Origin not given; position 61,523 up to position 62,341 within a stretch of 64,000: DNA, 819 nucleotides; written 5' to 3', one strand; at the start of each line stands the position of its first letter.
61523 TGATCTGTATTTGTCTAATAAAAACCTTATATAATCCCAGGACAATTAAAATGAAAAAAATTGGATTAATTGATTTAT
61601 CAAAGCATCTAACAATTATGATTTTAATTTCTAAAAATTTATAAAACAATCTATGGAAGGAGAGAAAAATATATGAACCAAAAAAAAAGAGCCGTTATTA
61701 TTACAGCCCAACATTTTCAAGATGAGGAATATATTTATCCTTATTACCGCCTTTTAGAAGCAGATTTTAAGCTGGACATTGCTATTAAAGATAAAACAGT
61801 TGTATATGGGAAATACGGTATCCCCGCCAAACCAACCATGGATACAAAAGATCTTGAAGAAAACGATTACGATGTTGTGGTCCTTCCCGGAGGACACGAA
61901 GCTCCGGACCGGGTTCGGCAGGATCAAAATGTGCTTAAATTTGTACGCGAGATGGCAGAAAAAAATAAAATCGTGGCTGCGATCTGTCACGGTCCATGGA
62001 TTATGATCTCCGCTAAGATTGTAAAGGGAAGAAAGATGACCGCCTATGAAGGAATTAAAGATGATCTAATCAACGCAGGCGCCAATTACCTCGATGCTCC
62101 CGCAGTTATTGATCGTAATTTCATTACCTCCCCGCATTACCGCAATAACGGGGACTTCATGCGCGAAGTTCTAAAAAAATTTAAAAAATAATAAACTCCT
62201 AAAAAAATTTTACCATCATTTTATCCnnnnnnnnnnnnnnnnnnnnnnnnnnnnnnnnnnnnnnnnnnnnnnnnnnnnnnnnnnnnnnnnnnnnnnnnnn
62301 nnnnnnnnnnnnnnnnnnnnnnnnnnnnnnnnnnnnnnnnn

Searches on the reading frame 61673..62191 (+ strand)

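Call 8: search_protein_families(library=pfam, proteins=[window:61673-62191:+])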
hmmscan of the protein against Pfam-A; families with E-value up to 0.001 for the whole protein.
window:61673-62191:+ (172 aa): 3 families
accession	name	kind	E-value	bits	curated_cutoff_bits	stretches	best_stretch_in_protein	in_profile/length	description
PF01965.30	DJ-1_PfpI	-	3.3e-49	167.3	26.6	1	5-168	1-164/165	DJ-1/PfpI family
PF17124.11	ThiJ_like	-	0.00027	21.2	30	1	59-115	78-142/186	ThiJ/PfpI family-like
PF07685.20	GATase_3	-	0.00028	21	27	1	59-121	35-97/196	CobB/CobQ-like glutamine amidotransferase domain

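Call 69: search_protein_families(library=ncbifam, proteins=[window:61673-62191:+], max_evalue=0.01)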
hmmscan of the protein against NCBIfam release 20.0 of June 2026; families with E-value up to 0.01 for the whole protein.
window:61673-62191:+ (172 aa): 11 families
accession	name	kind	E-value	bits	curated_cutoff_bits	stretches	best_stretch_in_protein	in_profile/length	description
TIGR01382.1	PfpI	subfamily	7.5e-49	165.5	139.05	1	8-169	3-167/169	DJ-1/PfpI/YhbO family deglycase/protease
NF040823.1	deglyc_PfpI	equivalog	1.9e-41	141.7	330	1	7-170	3-165/166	deglycase PfpI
TIGR01383.1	not_thiJ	equivalog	2.4e-23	82.8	131.25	1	7-153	2-151/180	DJ-1 family glyoxalase III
NF003168.0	PRK04155.1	equivalog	6.4e-10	38.6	365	1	60-121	142-203/287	glyoxalase III HchA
NF008605.0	PRK11574.1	equivalog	6.5e-10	39.1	252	1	60-148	61-148/196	protein deglycase YajL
TIGR01737.1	FGAM_synth_I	equivalog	5.1e-07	29.3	177.8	1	56-120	31-100/228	phosphoribosylformylglycinamidine synthase I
NF002957.0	PRK03619.1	equivalog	6.9e-06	25.6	212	1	56-120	32-101/222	phosphoribosylformylglycinamidine synthase subunit PurQ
NF008747.0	PRK11780.1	equivalog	9e-05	22.5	180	1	57-123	77-153/218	isoprenoid biosynthesis glyoxalase ElbB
NF052371.1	TransRegGbdRPseu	equivalog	0.0011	18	480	1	55-121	72-136/365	choline metabolism transcriptional regulator GbdR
TIGR03315.1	Se_ygfK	equivalog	0.0074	13.7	835.3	1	19-100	577-659/1012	putative selenate reductase subunit YgfK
TIGR01855.1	IMP_synth_hisH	equivalog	0.0096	15.7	105.4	0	57-113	28-86/198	imidazole glycerol phosphate synthase subunit HisH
